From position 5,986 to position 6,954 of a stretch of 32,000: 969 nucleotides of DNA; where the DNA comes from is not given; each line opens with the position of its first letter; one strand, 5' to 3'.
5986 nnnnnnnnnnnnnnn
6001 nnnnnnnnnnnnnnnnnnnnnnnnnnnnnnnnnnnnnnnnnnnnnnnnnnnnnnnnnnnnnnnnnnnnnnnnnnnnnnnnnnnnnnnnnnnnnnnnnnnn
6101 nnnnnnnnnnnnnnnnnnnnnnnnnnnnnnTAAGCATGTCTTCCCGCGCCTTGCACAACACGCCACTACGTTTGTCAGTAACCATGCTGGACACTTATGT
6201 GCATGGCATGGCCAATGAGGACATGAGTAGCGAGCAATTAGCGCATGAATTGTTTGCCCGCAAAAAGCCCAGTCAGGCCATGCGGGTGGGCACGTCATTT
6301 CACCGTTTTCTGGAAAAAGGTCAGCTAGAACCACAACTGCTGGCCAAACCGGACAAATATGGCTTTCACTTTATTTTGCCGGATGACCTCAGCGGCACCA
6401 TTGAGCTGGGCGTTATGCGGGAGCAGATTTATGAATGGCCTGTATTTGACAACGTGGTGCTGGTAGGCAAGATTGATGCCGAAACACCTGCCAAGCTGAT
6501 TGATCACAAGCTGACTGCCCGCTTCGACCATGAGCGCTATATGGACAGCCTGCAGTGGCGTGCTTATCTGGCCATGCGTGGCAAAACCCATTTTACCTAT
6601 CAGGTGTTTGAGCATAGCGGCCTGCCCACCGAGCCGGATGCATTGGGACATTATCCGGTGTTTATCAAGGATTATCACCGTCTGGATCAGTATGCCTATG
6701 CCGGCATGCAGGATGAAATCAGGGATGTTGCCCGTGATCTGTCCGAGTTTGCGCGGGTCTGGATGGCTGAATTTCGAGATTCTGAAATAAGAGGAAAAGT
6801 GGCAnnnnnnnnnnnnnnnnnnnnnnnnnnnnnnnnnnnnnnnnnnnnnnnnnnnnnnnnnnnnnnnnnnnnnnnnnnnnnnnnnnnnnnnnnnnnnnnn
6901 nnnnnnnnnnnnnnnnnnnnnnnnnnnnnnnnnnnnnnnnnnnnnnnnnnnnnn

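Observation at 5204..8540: Stand-alone phage recombination toolkit carrying two different recombinase families (Sak4-like and ERF)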

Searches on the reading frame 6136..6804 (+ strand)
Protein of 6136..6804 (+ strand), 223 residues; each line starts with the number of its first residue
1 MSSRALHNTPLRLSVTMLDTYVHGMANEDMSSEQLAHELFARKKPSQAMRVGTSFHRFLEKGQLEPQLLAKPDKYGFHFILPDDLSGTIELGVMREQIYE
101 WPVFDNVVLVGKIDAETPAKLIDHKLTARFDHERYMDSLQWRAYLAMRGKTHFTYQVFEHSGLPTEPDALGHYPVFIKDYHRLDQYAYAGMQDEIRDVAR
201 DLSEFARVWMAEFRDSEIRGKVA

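Call 4: search_protein_families(library=pfam, proteins=[window:6136-6804:+], max_evalue=1)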
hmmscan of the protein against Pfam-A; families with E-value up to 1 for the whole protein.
window:6136-6804:+ (223 aa): 1 family
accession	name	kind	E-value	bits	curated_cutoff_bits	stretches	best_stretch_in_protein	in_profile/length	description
PF09810.15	Exo5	-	0.027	14.4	25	1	40-115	34-114/367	Exonuclease V - a 5' deoxyribonuclease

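Call 5: search_protein_families(library=phrogs, proteins=[window:6136-6804:+], max_evalue=0.01)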
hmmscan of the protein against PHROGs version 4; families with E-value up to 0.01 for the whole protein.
window:6136-6804:+ (223 aa): 1 family
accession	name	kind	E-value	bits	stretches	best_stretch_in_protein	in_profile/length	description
phrog_34697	-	unknown function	5.5e-24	85.8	1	11-208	2-194/207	-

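Call 42: find_homologous_proteins(query=window:6136-6804:+, max_evalue=0.001)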
Query window:6136-6804:+ (223 aa): 29 proteins with E <= 0.001 among 158 candidates.
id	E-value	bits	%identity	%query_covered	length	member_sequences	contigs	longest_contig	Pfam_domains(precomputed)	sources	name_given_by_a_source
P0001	6.3e-141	485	95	100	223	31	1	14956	-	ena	-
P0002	8.1e-132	456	90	99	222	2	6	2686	-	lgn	-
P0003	1.6e-124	432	86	97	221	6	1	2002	-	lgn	-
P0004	4.5e-102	358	76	93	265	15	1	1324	-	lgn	-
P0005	2.5e-98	346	75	92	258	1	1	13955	-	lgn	-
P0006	2.8e-95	336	73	91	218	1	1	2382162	-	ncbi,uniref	ncbi:hypothetical protein ACF3NA_04005 [Alkanindiges sp. WGS2144]|uniref:hypothetical protein n=1 Ta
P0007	2.3e-90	320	69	91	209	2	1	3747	-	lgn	-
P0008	3.2e-82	294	66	91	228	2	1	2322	-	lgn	-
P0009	6.0e-79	283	64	93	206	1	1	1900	-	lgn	-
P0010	1.2e-77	279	62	91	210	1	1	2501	-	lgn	-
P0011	1.4e-76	275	62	93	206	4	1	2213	-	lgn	-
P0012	3.9e-75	270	62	90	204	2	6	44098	-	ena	-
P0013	8.4e-74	266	60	93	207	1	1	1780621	-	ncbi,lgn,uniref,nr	ncbi:hypothetical protein [Alkanindiges illinoisensis]|uniref:hypothetical protein n=1 Tax=Alkanindi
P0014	2.6e-73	264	59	93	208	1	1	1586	-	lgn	-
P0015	9.5e-73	263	60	92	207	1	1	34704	-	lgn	-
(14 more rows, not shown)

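Call 44: search_solved_structures(query=A1, max_evalue=10, show_alignments=2)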
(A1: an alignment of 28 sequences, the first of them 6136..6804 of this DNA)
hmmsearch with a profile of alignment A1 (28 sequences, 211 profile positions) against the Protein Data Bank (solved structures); distinct sequences matched with E-value up to 10: 1.
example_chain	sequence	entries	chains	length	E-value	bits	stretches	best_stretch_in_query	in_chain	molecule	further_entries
2gs4_A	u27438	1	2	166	0.19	14.7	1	10-94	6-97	Protein yciF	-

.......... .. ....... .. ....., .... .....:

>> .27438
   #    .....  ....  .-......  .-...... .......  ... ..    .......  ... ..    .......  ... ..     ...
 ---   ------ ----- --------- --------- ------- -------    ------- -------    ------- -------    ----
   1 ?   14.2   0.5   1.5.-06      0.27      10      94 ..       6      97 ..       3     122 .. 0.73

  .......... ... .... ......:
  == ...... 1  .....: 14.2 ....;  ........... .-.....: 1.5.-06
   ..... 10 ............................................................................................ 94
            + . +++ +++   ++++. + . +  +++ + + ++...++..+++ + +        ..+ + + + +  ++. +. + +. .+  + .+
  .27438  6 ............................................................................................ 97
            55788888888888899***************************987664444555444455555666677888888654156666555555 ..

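Call 53: predict_structure(alignment_id=A1)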
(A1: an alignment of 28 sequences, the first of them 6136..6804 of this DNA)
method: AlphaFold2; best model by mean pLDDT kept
length: 223 residues; sequences in the alignment: 28
mean_pLDDT: 88.1   pTM: 0.83
mean pLDDT of the five models: 88.1, 87.2, 86.7, 86.7, 86.4
residues with pLDDT >= 90: 158; 70-90: 38; 50-70: 16; < 50: 11
segments of 3 or more residues with pLDDT < 50: 1-5, 220-223
pLDDT, mean of each block of 10 residues (from residue 1): 56 96 97 94 88 89 60 86 87 92 97 95 96 95 97 97 91 94 97 98 93 60 36
secondary structure, 60 per line:
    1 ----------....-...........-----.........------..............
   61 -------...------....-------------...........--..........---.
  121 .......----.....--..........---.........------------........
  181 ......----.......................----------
elements in order: E11-14 H16-26 H32-40 H47-60 E77-80 E94-104 E107-116 E120-127 H132-136 H139-148 E152-160 E173-186 H191-213

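Call 56: search_protein_families(library=padloc, proteins=[window:6136-6804:+], max_evalue=0.01)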
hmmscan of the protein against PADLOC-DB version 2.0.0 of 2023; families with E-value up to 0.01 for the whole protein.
window:6136-6804:+ (223 aa): 0 families

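Call 57: search_protein_families(library=ncbifam, proteins=[window:6136-6804:+], max_evalue=0.01)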
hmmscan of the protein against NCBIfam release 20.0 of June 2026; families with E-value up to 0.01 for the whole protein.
window:6136-6804:+ (223 aa): 0 families

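Call 58: fold_search(model_id=the predicted structure, library=pdb)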
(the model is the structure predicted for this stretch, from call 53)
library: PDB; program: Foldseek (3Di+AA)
matches with E <= 10: 453; with E <= 0.001: 8
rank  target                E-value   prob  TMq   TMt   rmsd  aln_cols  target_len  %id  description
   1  3sz4                  3.8e-05  1.00  0.44  0.50   8.1       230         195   11  Crystal Structure of LHK-Exo in complex with dAMP (released 2012-02-15)
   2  3h4r                  8.0e-05  1.00  0.41  0.41   9.9       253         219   15  Crystal structure of E. coli RecE exonuclease (released 2009-05-26)
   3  4ic1_G                8.6e-05  1.00  0.43  0.47   7.4       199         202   16  Crystal structure of SSO0001 (released 2013-01-16)
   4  4ic1_B                2.0e-04  1.00  0.42  0.46   7.9       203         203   14  Crystal structure of SSO0001 (released 2013-01-16)
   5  9kqh_A                3.2e-04  1.00  0.41  0.15   6.6       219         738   13  Crystal structure of Finegoldia magna DinG in complex with ssDNA and ADPNP (released 2025-12-03)
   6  3syy                  6.7e-04  1.00  0.42  0.47   8.3       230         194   10  Crystal Structure of an alkaline exonuclease (LHK-Exo) from Laribacter hongkongensis (released 2012-02-15)
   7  4ic1_D                9.1e-04  1.00  0.42  0.45   7.5       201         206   15  Crystal structure of SSO0001 (released 2013-01-16)
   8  4ic1_A                9.7e-04  1.00  0.41  0.44   7.8       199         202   14  Crystal structure of SSO0001 (released 2013-01-16)
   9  3k93                  1.4e-03  1.00  0.47  0.47   7.9       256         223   10  Crystal structure of phage related exonuclease (YP_719632.1) from HAEMOPHILUS SOMNUS 129PT at 2.15 A resolution (released 2009-11-03)
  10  9iab_B                1.4e-03  0.91  0.30  0.26  17.2       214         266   11  Structure of the Argonaute-associated Cas4 family protein 1 (ACE1) from Chroococcidiopsis thermalis (CtACE1) (released 2025-04-23)
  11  1avq_A                1.9e-03  0.99  0.41  0.40   8.1       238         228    8  TOROIDAL STRUCTURE OF LAMBDA EXONUCLEASE DETERMINED AT 2.4 ANGSTROMS (released 1998-03-18)
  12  3slp_A                2.0e-03  1.00  0.43  0.43   7.9       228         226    6  Crystal Structure of Lambda Exonuclease in Complex with a 12 BP Symmetric DNA Duplex (released 2011-07-20)
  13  3sm4_B                2.5e-03  0.99  0.43  0.42   8.0       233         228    7  Crystal Structure of the K131A Mutant of Lambda Exonuclease in Complex with a 5'-Phosphorylated 14-mer/12-mer Duplex a (released 2011-07-20)
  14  3sm4_A                3.8e-03  0.99  0.42  0.42   7.9       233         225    8  Crystal Structure of the K131A Mutant of Lambda Exonuclease in Complex with a 5'-Phosphorylated 14-mer/12-mer Duplex a (released 2011-07-20)
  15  1avq_C                3.8e-03  0.98  0.41  0.40   8.2       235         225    8  TOROIDAL STRUCTURE OF LAMBDA EXONUCLEASE DETERMINED AT 2.4 ANGSTROMS (released 1998-03-18)
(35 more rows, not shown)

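Call 59: find_encoding_contigs(protein=P0013, flank=10000, max_places=3)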
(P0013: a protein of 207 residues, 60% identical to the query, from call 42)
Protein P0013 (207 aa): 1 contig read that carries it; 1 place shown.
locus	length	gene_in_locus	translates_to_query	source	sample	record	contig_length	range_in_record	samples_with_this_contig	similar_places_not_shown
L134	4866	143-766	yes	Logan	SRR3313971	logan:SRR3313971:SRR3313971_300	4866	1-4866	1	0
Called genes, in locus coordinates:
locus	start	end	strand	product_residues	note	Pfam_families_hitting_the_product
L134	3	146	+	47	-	?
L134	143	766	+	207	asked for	-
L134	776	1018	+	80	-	-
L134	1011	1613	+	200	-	PF13392:HNH_3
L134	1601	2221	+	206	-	PF07105:DUF1367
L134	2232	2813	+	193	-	PF02767:DNA_pol3_beta_2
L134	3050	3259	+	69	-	-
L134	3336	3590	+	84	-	-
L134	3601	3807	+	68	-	-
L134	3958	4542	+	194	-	PF00117:GATase, PF07722:Peptidase_C26 (weak)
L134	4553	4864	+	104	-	?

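Call 60: find_encoding_contigs(protein=P0015, flank=10000, max_places=3)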
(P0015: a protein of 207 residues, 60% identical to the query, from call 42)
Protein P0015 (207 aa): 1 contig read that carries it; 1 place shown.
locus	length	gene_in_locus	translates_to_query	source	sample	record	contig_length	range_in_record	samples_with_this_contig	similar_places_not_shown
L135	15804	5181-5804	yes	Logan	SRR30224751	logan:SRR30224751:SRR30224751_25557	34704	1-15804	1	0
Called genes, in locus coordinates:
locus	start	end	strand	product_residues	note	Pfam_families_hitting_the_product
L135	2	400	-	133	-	?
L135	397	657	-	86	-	-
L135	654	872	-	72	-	-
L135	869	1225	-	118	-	-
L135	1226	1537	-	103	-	-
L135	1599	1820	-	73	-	-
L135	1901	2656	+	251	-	PF13560:HTH_31 (weak), PF01381:HTH_3, PF00717:Peptidase_S24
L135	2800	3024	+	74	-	-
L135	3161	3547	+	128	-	PF04448:DUF551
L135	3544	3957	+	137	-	-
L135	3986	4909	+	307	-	PF13479:AAA_24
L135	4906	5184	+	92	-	-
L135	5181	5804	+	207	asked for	-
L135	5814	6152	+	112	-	-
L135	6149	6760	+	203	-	PF07105:DUF1367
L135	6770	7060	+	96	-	-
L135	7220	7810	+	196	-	-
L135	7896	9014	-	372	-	PF12323:HTH_OrfB_IS605, PF01385:OrfB_IS605, PF07282:Cas12f1-like_TNB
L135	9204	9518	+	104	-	-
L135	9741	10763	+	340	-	PF00589:Phage_integrase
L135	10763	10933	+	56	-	-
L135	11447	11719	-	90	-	-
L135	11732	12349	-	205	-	PF00959:Phage_lysozyme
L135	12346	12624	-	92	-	-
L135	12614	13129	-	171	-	-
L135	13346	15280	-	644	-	-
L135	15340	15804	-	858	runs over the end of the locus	-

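Call 61: search_protein_families(library=phrogs, proteins=[L134:2232-2810:+, L135:7220-7807:+, L135:6770-7057:+, L135:5814-6149:+, L135:4906-5181:+, L134:776-1015:+, L135:6149-6757:+], max_evalue=0.01)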
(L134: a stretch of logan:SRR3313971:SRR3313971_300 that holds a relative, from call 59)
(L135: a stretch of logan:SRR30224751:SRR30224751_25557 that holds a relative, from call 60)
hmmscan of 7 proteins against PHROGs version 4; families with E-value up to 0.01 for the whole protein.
L134:2232-2810:+ (193 aa): 4 families
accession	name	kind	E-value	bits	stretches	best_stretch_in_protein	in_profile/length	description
phrog_3007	-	DNA, RNA and nucleotide metabolism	1.2e-29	104.5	1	6-193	2-186/190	RusA-like Holliday junction resolvase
phrog_947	-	DNA, RNA and nucleotide metabolism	2.7e-11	44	1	14-144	139-257/368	DNA polymerase processivity factor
phrog_12598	-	DNA, RNA and nucleotide metabolism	0.00013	22.4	1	105-192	114-208/275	RusA-like Holliday junction resolvase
phrog_12450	-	unknown function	0.00035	20.6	1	5-187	3-185/415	-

L135:7220-7807:+ (196 aa): 8 families
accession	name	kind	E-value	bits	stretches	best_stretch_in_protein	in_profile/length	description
phrog_1992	-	other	9e-56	190.6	1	21-194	86-267/293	MazG-like pyrophosphatase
phrog_715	-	other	1.1e-32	113.8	1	25-180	4-119/123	MazG-like pyrophosphatase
phrog_7855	-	other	6.1e-25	89.5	2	27-90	105-168/291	mazG nucleotide pyrophosphohydrolase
phrog_1994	-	DNA, RNA and nucleotide metabolism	9.3e-19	69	2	23-93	63-137/170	DNA binding protein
phrog_14652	-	DNA, RNA and nucleotide metabolism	2.2e-16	61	2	22-92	156-225/261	DNA binding protein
phrog_28554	-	other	2e-12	48.3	1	22-92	130-199/236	MazG-like pyrophosphatase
phrog_31057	-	unknown function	2.6e-08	34.5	1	25-93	130-197/309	-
phrog_10269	-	unknown function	1.7e-06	28.9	0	29-89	10-70/299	-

L135:6770-7057:+ (96 aa): 0 families

L135:5814-6149:+ (112 aa): 0 families

L135:4906-5181:+ (92 aa): 3 families
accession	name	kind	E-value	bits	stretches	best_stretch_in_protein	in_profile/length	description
phrog_1972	-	unknown function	1.6e-06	28.9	1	4-86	36-105/160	-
phrog_33797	-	unknown function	0.00019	21.8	1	4-87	279-346/419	-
phrog_14495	-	unknown function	0.00042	21.2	1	4-86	59-140/140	-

L134:776-1015:+ (80 aa): 1 family
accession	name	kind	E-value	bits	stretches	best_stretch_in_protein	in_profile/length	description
phrog_2044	-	DNA, RNA and nucleotide metabolism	2.4e-28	99.1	1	1-76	1-76/78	RNA polymerase beta subunit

L135:6149-6757:+ (203 aa): 1 family
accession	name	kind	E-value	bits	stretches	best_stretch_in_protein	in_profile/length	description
phrog_319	-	DNA, RNA and nucleotide metabolism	2.6e-39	135.4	1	6-202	6-158/159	NinB/ Orf homologous recombination mediator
